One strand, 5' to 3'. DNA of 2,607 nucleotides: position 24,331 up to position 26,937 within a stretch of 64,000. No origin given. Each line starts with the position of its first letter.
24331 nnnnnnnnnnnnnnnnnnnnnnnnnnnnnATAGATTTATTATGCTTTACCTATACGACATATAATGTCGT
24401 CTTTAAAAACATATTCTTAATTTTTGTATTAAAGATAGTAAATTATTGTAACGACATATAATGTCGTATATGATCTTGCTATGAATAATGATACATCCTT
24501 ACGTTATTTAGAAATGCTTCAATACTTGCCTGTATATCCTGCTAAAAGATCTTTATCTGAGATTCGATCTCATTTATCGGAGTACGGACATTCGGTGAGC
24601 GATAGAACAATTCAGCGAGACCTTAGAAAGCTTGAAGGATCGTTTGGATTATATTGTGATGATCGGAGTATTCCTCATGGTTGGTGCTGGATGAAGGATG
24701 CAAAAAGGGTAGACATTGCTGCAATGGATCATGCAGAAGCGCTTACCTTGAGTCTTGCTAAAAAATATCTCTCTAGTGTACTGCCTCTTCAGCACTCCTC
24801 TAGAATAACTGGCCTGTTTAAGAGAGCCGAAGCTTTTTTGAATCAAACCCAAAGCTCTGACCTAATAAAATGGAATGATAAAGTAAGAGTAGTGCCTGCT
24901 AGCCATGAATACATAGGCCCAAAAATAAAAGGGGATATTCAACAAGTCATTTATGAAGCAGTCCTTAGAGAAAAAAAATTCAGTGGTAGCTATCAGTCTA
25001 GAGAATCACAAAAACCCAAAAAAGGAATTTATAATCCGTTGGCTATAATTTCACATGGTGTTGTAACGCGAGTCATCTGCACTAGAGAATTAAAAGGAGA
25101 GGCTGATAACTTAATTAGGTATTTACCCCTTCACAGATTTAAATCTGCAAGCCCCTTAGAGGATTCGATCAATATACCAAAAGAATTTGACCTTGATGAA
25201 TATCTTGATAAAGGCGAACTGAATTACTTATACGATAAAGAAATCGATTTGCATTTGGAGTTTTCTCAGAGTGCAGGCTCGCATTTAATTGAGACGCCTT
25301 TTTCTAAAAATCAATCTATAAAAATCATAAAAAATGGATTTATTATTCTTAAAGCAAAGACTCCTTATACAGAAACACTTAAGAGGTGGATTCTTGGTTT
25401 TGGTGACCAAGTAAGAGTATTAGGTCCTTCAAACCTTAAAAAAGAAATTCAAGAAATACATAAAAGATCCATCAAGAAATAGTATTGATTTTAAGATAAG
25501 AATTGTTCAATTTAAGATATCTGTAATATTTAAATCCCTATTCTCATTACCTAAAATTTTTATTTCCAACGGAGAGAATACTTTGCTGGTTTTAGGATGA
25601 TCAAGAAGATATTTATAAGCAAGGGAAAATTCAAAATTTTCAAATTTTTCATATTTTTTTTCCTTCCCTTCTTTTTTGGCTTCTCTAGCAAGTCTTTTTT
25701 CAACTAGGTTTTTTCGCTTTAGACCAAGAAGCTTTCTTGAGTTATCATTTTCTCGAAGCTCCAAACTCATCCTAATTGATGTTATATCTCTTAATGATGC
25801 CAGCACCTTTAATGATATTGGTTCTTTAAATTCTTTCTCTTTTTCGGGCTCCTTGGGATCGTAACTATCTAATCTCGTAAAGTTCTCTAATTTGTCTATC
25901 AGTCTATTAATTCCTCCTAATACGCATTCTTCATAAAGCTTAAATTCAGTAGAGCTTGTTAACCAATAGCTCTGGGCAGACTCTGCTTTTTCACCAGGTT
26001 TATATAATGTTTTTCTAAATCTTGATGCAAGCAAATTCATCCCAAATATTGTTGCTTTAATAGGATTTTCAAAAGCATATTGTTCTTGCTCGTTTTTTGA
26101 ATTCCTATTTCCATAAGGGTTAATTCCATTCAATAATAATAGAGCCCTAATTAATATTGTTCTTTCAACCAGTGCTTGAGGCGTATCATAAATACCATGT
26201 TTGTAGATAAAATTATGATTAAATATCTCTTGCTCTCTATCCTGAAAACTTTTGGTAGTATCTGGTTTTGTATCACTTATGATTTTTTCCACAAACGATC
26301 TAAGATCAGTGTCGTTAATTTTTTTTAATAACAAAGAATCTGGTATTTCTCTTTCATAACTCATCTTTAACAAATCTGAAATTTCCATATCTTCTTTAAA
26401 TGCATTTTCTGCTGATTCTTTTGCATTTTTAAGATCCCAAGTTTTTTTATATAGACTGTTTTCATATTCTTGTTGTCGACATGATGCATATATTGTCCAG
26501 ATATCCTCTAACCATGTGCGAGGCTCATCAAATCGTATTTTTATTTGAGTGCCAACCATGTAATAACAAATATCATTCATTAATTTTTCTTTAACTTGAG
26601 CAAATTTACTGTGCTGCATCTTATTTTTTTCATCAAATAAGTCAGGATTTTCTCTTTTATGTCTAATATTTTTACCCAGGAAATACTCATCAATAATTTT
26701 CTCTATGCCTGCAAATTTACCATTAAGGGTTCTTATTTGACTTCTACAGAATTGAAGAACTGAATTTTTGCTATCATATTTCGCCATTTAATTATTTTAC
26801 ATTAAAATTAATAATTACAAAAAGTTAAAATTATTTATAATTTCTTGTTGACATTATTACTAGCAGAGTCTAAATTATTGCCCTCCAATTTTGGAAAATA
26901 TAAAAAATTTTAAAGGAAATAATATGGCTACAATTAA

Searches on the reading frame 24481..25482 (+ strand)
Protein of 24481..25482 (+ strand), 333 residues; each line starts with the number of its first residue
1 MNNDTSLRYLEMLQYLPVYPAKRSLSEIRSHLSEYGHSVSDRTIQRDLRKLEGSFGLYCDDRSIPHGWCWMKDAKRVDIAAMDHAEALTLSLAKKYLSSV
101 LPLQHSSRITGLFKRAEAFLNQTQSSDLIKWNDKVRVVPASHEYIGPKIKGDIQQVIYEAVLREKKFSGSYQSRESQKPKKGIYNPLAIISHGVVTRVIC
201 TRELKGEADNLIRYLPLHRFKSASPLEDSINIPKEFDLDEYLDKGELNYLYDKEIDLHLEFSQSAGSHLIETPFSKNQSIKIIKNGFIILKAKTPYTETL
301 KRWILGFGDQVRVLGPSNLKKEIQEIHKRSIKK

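Call 3: search_protein_families(library=pfam, proteins=[window:24481-25482:+], max_evalue=0.1)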
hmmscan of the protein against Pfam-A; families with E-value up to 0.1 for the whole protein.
window:24481-25482:+ (333 aa): 3 families
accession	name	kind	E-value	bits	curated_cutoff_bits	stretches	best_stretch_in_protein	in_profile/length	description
PF25583.1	WCX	-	1.5e-11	44.9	23.9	1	255-329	3-74/76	WCX domain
PF13280.12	WYL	-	0.0013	19.1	21.8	1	155-223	4-68/70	WYL domain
PF01498.24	HTH_Tnp_Tc3_2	-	0.012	16.4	31.5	1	23-50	14-41/72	Transposase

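Call 4: search_protein_families(library=padloc, proteins=[window:24481-25482:+], max_evalue=0.1)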
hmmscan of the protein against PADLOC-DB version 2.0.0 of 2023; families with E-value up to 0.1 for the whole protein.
window:24481-25482:+ (333 aa): 4 families
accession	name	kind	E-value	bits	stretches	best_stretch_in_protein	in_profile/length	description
PDLC01652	WYL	-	3e-20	71.2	1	145-329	11-160/162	"CAS-I,CAS-II,CAS-III,CAS-IV,CAS-V,CAS-VI; associated_signaling"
PDLC01766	Cas3c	-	2.3e-14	50.6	1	42-329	36-311/1009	-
PDLC01457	WYL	-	6.8e-11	40.2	1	6-318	3-228/229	"CAS-I,CAS-II,CAS-III,CAS-IV,CAS-V,CAS-VI; associated_signaling"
PDLC01036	WYL/Csx1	-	0.0073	14.1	1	276-329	227-276/279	CARF+WYL C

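Call 5: search_protein_families(library=phrogs, proteins=[window:24481-25482:+], max_evalue=0.1)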
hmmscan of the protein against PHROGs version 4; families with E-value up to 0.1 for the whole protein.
window:24481-25482:+ (333 aa): 1 family
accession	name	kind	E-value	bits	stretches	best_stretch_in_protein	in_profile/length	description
phrog_13105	-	unknown function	0.0058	17.2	1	38-178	30-173/239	-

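Call 15: search_protein_families(library=ncbifam, proteins=[window:24481-25482:+], max_evalue=0.1)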
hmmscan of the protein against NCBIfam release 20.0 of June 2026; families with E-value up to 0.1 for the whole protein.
window:24481-25482:+ (333 aa): 0 families

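Call 30: search_solved_structures(query=window:24481-25482:+, max_evalue=0.01, show_alignments=2)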
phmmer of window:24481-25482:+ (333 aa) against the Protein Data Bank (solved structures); distinct sequences matched with E-value up to 0.01: 0.

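Call 43: search_solved_structures(query=A2, max_evalue=1, show_alignments=3)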
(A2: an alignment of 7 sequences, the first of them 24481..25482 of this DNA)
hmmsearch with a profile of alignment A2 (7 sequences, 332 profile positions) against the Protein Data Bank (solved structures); distinct sequences matched with E-value up to 1: 25.
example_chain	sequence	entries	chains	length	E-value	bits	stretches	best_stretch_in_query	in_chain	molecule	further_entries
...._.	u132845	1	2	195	0.00047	22.4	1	215-329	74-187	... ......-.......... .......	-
7tzv_A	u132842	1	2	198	0.00049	22.4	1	215-329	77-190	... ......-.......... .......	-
9cu3_B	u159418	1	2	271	0.001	21.3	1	215-329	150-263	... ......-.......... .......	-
9pfq_Q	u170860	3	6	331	0.0015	20.7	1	215-329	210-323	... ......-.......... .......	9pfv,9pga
8tp8_A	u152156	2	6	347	0.0017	20.6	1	215-329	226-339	DeoR-family transcriptional regulator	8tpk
4aw4_A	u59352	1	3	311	0.0085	18.3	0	66-121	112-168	INTERNALIN B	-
1d0b_A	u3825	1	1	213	0.014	17.5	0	66-121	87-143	INTERNALIN B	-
6dbf_A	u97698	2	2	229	0.019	17.1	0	66-121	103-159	Listeria virulence factor InlB | InlB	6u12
1otn_A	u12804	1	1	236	0.019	17.1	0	66-121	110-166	Internalin B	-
1oto_A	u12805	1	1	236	0.021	17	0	66-121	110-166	Internalin B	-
1otm_A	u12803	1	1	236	0.022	17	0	66-121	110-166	internalin B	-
4cil_A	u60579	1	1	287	0.036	16.3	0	66-121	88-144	YOPM-CAP, INTERNALIN B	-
8qp7_A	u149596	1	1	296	0.039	16.1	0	66-121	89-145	Yop effector YopM,Internalin B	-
2uzx_A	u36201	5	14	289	0.044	15.9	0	66-121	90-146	INTERNALIN B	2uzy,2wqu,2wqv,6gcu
1h6t_A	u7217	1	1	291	0.045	15.9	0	66-121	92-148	INTERNALIN B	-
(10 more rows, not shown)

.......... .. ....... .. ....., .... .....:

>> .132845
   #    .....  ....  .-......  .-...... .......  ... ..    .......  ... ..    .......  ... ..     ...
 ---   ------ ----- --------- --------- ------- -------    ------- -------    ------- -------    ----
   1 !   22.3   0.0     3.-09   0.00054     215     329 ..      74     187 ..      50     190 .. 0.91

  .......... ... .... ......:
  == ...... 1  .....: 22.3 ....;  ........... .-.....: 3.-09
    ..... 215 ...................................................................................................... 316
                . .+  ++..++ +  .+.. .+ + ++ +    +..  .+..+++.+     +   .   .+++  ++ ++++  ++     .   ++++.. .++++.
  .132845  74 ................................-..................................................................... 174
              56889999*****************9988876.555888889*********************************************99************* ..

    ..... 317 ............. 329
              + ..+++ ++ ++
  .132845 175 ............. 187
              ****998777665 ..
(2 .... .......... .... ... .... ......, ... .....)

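Call 51: find_homologous_proteins(query=A2, max_evalue=0.00001)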
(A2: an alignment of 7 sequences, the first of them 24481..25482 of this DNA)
Query A2 (7 sequences) (333 aa, profile of the alignment): 257 proteins with E <= 0.00001 among 8000 candidates; the best 120 are listed.
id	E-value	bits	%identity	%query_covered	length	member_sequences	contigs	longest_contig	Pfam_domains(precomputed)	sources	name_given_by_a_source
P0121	5.5e-186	635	88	100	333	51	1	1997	PF25583.2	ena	-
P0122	2.2e-185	633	98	100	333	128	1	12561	PF25583.2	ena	-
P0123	5.3e-182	622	72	99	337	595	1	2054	PF25583.2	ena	-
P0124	3.0e-180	616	69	99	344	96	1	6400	PF25583.2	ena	-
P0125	4.1e-180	616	68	99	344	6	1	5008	PF25583.2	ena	-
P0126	4.3e-180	616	69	99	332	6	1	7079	PF25583.2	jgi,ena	-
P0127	2.2e-176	604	70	99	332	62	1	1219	PF25583.2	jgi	-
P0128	7.4e-174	595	69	99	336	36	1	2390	PF25583.2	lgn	-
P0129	1.9e-173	594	77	99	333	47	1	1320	PF25583.2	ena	-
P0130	1.2e-172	591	45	99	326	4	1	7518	PF25583.2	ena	-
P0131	2.3e-172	591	77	100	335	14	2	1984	PF25583.2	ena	-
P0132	2.7e-172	590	78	99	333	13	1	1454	PF25583.2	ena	-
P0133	7.4e-172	589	81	100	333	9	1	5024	PF25583.2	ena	-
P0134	6.6e-169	579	46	99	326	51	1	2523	PF25583.2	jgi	-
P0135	1.6e-165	568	66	100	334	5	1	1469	PF25583.2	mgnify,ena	mgnify:CR=1 FL=1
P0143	1.9e-115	403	49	96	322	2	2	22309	PF25583.2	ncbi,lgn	-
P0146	2.8e-104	367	43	98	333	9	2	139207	PF13280.13,PF25583.2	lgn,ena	-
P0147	1.4e-103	364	45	97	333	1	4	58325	PF13280.13,PF25583.2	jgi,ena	-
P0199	1.0e-73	266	34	100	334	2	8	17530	PF13280.13,PF25583.2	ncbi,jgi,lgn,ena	-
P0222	3.4e-70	255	34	97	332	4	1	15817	PF13280.13,PF25583.2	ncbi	-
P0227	5.9e-70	254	35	97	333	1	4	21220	PF13280.13,PF25583.2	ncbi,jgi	-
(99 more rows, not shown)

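Call 52: find_encoding_contigs(protein=P0143, flank=8000, max_places=2)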
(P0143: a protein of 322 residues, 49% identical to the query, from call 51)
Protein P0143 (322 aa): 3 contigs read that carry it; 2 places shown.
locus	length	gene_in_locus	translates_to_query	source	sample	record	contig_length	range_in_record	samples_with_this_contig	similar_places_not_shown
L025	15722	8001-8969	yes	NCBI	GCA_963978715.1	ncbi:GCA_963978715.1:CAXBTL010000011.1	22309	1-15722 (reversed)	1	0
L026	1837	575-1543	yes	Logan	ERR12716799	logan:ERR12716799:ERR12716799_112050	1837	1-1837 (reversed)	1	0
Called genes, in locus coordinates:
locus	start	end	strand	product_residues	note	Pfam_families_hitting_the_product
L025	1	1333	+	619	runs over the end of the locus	PF13721:SecD-TM1, PF07549:Sec_GG (weak), PF21760:SecD_1st, PF22599:SecDF_P1_head, PF02355:SecD_SecF_C, PF03176:MMPL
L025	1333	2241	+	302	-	PF07549:Sec_GG, PF02355:SecD_SecF_C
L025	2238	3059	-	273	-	PF00459:Inositol_P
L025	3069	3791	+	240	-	PF00588:SpoU_methylase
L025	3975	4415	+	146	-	-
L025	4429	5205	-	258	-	-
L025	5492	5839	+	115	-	-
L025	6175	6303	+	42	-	-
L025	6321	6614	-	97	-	-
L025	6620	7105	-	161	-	PF13366:PDDEXK_3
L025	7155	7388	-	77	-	-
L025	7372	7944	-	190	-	PF07661:MORN_2 (faint)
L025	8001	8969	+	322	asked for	PF25583:WCX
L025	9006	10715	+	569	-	PF01425:Amidase, PF00581:Rhodanese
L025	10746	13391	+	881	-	PF28598:PDH_E1_N, PF00456:Transketolase_N, PF17831:PDH_E1_M, PF22613:Transketolase_C_1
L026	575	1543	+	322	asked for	PF25583:WCX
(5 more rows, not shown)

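Call 53: find_encoding_contigs(protein=P0146, flank=8000, max_places=2)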
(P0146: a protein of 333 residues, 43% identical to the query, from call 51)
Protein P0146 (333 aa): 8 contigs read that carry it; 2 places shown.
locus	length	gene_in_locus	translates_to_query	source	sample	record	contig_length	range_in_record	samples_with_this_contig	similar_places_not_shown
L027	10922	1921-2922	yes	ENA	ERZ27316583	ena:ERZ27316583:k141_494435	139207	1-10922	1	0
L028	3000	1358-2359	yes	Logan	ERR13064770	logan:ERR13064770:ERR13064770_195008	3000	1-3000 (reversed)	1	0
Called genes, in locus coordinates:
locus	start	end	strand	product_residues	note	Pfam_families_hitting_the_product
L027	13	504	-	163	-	PF13366:PDDEXK_3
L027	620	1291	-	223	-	PF12705:PDDEXK_1 (weak)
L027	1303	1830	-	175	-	PF00929:RNase_T, PF01612:DNA_pol_A_exo1 (faint), PF13482:RNase_H_2 (faint)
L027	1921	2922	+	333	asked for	PF13280:WYL (weak), PF25583:WCX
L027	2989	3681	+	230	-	PF00106:adh_short, PF08659:KR (weak), PF13561:adh_short_C2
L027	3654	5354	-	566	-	PF00732:GMC_oxred_N, PF00890:FAD_binding_2 (weak), PF05199:GMC_oxred_C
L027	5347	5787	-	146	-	PF14373:Imm_superinfect, PF09851:SHOCT (weak)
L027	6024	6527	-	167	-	-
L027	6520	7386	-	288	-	PF06342:DUF1057 (weak), PF00561:Abhydrolase_1, PF12146:Hydrolase_4, PF12697:Abhydrolase_6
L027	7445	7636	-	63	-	-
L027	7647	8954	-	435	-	PF01323:DSBA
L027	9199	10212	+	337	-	PF17396:DUF1611_N, PF07755:DUF1611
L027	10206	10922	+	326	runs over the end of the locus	PF02746:MR_MLE_N, PF13378:MR_MLE_C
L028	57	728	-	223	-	PF12705:PDDEXK_1 (weak)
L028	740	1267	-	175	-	PF00929:RNase_T, PF01612:DNA_pol_A_exo1 (faint), PF13482:RNase_H_2 (faint)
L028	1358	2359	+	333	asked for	PF13280:WYL (weak), PF25583:WCX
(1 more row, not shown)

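Call 54: find_encoding_contigs(protein=P0227, flank=8000, max_places=2)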
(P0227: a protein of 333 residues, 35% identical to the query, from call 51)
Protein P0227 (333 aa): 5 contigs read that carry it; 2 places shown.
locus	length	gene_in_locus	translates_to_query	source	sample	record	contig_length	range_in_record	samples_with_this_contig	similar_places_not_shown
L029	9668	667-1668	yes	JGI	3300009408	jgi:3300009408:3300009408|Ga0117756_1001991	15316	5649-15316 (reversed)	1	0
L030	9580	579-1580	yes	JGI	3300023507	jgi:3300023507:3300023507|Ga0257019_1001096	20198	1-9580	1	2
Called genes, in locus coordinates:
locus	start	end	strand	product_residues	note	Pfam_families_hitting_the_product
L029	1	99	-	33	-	?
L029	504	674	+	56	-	-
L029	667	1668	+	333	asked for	PF13280:WYL, PF25583:WCX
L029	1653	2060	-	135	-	PF01850:PIN (weak), PF13470:PIN_3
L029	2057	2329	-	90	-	PF02604:PhdYeFM_antitox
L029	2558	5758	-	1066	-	PF00580:UvrD-helicase, PF13245:AAA_19, PF13361:UvrD_C, PF13538:UvrD_C_2 (faint), PF12705:PDDEXK_1 (weak)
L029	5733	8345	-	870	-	PF12705:PDDEXK_1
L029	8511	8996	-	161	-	PF13328:HD_4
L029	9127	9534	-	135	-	-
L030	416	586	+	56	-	-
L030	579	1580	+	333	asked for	PF13280:WYL, PF25583:WCX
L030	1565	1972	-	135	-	PF01850:PIN (weak), PF13470:PIN_3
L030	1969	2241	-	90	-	PF02604:PhdYeFM_antitox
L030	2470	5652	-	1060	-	PF00580:UvrD-helicase, PF13245:AAA_19 (weak), PF13361:UvrD_C, PF13538:UvrD_C_2 (faint), PF12705:PDDEXK_1 (weak)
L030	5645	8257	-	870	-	PF12705:PDDEXK_1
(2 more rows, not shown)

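Call 98: find_encoding_contigs(protein=P0147, flank=6000, max_places=1)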
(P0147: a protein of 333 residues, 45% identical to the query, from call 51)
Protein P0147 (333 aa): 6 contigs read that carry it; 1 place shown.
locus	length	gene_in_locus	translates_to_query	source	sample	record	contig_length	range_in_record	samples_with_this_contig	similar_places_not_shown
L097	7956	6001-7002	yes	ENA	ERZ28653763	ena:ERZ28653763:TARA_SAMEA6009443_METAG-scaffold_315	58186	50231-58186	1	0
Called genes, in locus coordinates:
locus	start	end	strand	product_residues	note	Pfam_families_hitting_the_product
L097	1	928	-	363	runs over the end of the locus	PF00926:DHBP_synthase, PF00925:GTP_cyclohydro2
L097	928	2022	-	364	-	PF00383:dCMP_cyt_deam_1, PF14437:MafB19-deam, PF01872:RibD_C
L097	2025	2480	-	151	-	PF22811:Zn_ribbon_NrdR, PF03477:ATP-cone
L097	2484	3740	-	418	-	PF00464:SHMT, PF00155:Aminotran_1_2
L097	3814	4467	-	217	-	PF00730:HhH-GPD, PF00633:HHH (weak)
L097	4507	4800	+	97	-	-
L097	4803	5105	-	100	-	-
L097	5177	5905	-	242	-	PF12705:PDDEXK_1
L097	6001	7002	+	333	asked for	PF13280:WYL (weak), PF25583:WCX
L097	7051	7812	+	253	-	-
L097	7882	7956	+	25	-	?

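Call 99: find_encoding_contigs(protein=P0199, flank=6000, max_places=1)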
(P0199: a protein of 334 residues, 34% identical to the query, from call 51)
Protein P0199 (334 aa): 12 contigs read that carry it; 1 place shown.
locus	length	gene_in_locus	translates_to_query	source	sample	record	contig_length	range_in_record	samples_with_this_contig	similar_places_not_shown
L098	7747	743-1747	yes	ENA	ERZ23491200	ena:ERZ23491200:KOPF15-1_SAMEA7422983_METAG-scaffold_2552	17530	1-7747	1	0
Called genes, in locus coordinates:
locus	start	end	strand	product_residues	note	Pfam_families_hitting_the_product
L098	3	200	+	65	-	?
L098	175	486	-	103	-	PF23858:DUF7220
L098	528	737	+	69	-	-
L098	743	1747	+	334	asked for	PF13280:WYL, PF25583:WCX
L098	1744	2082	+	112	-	-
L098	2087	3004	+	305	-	PF02646:RmuC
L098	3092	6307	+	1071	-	-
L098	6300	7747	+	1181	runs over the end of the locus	PF00271:Helicase_C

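Call 100: find_encoding_contigs(protein=P0222, flank=6000, max_places=1)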
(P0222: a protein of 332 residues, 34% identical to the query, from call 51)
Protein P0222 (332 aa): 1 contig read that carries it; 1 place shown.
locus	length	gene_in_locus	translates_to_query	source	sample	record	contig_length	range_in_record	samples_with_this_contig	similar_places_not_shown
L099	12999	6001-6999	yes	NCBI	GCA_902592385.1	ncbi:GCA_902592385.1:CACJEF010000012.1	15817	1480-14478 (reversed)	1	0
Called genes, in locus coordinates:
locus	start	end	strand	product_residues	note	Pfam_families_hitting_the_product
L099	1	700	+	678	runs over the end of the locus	?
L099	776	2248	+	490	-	PF04734:Ceramidase_alk (faint)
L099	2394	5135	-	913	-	PF02739:5_3_exonuc_N, PF01367:5_3_exonuc, PF01612:DNA_pol_A_exo1, PF22619:DNA_polI_exo1, PF00476:DNA_pol_A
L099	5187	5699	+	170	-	PF02600:DsbB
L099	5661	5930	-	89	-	PF23858:DUF7220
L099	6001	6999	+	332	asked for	PF13280:WYL, PF25583:WCX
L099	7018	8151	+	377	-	PF02646:RmuC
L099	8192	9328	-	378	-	PF00145:DNA_methylase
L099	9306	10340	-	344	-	PF00145:DNA_methylase, PF09445:Methyltransf_15 (faint)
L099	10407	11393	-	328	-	PF09565:RE_NgoFVII, PF20731:RE_NgoFVII_C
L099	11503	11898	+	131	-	-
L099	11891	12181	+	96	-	-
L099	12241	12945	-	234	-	-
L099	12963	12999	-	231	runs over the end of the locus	-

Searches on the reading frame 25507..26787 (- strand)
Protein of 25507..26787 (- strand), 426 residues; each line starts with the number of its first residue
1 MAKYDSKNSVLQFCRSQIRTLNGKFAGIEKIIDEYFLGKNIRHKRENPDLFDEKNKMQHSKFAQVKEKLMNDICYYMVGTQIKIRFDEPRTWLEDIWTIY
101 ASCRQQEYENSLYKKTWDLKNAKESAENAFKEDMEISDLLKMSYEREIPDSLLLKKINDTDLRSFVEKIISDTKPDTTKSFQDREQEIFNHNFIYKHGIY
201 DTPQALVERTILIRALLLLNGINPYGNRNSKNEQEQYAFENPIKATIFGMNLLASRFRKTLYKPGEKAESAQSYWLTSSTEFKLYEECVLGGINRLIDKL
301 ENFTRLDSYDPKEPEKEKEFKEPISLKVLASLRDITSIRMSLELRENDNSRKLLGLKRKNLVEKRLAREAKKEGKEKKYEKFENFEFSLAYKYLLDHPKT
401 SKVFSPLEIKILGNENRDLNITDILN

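Call 3: search_protein_families(library=pfam, proteins=[window:25507-26787:-], max_evalue=0.1)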
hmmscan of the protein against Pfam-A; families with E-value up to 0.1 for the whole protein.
window:25507-26787:- (426 aa): 0 families

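Call 4: search_protein_families(library=padloc, proteins=[window:25507-26787:-], max_evalue=0.1)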
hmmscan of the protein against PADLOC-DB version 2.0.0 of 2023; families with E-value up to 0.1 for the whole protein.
window:25507-26787:- (426 aa): 0 families

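Call 5: search_protein_families(library=phrogs, proteins=[window:25507-26787:-], max_evalue=0.1)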
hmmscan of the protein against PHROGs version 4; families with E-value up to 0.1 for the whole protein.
window:25507-26787:- (426 aa): 1 family
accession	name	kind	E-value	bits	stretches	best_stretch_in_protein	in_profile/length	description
phrog_1291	-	unknown function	0.077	14.2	0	155-192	61-98/104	-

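Call 15: search_protein_families(library=ncbifam, proteins=[window:25507-26787:-], max_evalue=0.1)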
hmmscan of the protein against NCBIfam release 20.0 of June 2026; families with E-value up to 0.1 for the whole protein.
window:25507-26787:- (426 aa): 0 families
